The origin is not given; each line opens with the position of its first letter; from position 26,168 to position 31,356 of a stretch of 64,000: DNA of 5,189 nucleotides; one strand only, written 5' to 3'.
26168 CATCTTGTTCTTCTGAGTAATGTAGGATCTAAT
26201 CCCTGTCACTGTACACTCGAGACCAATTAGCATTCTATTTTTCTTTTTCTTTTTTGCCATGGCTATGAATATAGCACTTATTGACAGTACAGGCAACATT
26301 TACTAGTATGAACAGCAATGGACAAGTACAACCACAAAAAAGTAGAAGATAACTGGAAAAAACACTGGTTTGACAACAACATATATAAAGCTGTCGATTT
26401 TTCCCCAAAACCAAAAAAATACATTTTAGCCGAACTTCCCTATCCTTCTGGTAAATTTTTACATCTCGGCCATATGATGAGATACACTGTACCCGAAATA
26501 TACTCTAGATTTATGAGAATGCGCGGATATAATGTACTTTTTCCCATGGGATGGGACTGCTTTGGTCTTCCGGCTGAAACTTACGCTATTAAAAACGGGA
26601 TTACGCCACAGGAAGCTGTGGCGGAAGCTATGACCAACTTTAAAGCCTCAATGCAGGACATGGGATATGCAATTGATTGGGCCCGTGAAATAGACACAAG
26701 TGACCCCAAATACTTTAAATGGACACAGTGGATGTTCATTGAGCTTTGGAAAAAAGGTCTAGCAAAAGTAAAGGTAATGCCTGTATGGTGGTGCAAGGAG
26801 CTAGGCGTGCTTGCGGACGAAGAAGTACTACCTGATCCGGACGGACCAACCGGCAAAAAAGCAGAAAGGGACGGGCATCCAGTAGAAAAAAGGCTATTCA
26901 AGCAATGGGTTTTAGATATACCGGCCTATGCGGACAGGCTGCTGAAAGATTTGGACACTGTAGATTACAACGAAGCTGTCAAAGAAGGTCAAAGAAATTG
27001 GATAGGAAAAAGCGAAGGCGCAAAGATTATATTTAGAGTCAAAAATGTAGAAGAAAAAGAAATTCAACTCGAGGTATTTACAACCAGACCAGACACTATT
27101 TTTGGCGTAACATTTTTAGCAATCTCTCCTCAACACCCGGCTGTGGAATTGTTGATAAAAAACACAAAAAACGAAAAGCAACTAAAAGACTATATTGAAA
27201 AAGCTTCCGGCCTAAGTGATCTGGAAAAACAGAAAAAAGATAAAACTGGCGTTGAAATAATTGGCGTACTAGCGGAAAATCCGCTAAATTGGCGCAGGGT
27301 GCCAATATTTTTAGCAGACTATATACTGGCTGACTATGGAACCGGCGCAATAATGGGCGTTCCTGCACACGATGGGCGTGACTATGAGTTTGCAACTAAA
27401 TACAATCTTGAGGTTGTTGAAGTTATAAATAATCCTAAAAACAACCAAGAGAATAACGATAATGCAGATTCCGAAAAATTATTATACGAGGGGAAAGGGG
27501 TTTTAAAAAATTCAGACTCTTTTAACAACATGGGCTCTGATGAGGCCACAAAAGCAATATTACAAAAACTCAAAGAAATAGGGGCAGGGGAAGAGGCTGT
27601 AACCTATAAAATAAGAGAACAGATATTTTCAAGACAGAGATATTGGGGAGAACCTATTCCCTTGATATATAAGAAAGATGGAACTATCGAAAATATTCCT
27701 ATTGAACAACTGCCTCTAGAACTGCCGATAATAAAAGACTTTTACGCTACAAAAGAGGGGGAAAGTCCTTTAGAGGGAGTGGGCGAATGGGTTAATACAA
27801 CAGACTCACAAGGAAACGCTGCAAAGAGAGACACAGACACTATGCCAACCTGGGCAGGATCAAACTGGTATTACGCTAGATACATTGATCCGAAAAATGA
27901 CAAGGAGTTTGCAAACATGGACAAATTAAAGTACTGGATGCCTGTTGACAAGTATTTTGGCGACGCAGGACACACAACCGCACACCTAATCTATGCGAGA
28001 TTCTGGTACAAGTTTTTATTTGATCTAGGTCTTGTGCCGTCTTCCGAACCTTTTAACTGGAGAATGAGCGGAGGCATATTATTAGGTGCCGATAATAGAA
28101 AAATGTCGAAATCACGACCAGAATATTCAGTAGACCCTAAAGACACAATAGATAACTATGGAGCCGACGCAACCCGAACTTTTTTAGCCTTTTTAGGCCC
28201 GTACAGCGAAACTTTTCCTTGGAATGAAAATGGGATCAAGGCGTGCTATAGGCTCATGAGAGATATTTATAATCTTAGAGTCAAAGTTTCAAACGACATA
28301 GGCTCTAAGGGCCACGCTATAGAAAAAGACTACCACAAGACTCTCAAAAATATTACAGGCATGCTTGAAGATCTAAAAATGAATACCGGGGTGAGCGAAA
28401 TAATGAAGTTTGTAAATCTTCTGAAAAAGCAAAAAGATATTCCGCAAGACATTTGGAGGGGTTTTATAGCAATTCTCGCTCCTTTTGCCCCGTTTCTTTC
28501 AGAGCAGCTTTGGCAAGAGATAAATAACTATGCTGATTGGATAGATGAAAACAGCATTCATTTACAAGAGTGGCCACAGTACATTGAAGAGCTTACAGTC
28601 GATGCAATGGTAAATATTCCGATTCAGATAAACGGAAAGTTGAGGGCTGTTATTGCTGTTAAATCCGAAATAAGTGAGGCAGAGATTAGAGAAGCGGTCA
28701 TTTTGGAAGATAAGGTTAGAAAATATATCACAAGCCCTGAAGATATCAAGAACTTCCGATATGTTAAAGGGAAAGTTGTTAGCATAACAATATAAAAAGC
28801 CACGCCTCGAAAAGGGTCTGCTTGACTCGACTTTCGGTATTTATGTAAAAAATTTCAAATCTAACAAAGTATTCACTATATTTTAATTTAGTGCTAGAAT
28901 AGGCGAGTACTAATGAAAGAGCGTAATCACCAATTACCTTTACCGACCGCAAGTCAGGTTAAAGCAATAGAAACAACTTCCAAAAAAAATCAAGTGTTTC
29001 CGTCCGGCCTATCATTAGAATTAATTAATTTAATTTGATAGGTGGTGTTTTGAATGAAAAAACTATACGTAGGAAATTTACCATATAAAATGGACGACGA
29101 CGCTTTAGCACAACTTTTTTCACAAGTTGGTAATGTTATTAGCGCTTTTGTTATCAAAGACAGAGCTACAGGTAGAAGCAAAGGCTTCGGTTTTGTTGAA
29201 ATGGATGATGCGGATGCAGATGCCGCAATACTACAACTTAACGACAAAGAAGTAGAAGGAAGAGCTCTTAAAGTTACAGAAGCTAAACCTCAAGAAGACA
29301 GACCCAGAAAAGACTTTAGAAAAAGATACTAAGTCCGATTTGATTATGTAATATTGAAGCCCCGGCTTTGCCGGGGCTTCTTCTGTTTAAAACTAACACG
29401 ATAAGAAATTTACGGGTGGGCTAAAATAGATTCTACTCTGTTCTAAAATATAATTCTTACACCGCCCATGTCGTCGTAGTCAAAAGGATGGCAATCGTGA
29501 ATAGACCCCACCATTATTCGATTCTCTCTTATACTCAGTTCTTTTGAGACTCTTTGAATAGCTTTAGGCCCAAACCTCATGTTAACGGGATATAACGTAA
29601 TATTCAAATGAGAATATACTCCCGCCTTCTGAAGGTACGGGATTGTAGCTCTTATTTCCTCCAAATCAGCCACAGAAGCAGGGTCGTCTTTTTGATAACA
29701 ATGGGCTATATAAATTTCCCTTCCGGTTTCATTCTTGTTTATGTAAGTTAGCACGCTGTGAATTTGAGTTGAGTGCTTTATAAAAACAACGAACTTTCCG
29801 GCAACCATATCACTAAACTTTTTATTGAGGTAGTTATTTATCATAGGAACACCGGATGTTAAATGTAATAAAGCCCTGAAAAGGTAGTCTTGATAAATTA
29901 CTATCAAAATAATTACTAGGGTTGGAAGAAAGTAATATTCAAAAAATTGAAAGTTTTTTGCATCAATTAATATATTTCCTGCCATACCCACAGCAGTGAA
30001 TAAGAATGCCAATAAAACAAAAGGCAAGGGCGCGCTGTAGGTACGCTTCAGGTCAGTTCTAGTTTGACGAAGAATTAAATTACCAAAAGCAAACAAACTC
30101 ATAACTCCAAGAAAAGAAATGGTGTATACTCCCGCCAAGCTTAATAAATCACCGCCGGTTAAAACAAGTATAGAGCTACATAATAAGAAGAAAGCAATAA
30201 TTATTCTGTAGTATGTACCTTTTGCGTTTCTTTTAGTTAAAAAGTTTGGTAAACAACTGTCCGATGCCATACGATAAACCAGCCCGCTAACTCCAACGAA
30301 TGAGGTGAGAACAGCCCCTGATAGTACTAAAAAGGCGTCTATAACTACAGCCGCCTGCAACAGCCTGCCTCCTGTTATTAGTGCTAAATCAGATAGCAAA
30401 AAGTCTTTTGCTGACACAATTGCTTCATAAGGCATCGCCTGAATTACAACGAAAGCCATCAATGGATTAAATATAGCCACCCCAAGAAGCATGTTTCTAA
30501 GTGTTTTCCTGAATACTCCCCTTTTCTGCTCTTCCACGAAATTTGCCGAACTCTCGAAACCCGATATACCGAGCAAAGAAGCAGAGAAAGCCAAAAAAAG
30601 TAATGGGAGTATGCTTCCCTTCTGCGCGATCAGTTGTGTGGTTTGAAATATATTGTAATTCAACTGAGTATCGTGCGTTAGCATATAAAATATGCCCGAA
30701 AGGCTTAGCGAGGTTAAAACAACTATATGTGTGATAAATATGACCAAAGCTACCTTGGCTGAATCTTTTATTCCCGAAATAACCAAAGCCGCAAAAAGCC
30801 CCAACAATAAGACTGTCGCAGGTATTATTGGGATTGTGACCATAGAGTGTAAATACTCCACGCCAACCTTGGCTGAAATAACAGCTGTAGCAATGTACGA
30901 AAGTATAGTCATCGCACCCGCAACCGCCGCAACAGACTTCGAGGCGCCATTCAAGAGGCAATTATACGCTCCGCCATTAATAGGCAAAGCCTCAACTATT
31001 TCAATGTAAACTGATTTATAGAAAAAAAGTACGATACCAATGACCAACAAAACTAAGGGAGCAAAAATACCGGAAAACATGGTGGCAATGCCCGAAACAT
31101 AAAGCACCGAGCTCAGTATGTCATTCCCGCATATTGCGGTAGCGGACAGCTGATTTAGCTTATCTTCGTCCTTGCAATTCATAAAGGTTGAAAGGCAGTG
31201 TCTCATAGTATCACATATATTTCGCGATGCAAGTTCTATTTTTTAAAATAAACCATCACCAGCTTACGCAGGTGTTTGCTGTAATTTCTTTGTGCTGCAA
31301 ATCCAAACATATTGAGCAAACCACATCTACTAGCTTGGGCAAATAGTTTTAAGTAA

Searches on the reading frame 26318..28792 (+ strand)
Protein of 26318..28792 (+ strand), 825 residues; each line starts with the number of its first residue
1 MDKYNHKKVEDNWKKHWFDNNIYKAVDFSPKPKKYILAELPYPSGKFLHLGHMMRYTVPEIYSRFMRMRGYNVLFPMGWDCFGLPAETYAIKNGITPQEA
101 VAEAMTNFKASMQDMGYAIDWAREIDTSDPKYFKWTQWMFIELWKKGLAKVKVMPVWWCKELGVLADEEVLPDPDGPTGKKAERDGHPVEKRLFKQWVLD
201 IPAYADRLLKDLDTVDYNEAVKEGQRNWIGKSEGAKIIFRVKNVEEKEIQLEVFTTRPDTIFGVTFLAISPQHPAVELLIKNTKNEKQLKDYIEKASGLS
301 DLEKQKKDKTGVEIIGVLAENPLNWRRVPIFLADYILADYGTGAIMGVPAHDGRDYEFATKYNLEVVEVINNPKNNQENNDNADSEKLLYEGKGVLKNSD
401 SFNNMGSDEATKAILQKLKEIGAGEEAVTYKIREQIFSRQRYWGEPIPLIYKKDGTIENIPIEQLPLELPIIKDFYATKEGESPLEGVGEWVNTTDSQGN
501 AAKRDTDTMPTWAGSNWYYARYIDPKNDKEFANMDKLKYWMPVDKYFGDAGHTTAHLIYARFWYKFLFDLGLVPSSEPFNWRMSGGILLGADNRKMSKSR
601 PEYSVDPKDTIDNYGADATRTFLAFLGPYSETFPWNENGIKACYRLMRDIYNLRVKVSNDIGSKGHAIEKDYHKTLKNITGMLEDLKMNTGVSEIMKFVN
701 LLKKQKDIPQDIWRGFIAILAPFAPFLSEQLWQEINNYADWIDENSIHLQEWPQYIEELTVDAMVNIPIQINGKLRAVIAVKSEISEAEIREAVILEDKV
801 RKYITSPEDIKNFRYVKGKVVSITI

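Call 15: search_protein_families(library=pfam, proteins=[window:26318-28792:+], max_evalue=0.001)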
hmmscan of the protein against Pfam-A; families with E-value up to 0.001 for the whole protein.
window:26318-28792:+ (825 aa): 4 families
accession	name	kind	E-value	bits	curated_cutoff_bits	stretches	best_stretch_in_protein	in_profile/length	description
PF13603.12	tRNA-synt_1_2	-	4.8e-60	202.6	25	1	226-418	1-184/185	Leucyl-tRNA synthetase, editing domain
PF00133.28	tRNA-synt_1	-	6.5e-36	124.4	22.7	2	13-223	2-218/414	tRNA synthetases class I (I, L, M and V)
PF09334.17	tRNA-synt_1g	-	4.2e-23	82.2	20.1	1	35-170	2-135/391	tRNA synthetases class I (M)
PF08264.19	Anticodon_1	-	2.4e-16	60.4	25.1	1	668-786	4-143/148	Anticodon-binding domain of tRNA ligase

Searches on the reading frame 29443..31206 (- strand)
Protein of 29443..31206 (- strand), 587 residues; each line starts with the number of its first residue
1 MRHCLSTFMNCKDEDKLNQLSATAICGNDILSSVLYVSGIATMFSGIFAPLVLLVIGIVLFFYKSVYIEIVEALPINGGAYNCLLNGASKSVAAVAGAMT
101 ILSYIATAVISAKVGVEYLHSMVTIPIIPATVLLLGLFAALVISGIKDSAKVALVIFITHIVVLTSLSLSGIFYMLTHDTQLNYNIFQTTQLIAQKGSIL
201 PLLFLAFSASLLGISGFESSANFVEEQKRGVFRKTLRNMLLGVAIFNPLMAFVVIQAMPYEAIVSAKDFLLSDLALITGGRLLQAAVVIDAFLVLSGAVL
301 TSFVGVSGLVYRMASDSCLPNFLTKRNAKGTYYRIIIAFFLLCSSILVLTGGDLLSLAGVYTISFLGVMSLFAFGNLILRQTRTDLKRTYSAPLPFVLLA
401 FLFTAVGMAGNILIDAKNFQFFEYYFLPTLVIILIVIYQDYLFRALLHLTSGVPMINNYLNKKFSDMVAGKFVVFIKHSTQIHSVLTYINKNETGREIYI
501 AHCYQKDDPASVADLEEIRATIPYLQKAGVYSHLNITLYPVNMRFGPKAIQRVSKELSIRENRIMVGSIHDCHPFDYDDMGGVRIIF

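Call 15: search_protein_families(library=pfam, proteins=[window:29443-31206:-], max_evalue=0.001)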
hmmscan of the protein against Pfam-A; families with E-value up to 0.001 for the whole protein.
window:29443-31206:- (587 aa): 1 family
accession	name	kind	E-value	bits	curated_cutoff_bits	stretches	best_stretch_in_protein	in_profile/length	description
PF13520.12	AA_permease_2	-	2.3e-52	178.8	27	1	17-433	1-423/427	Amino acid permease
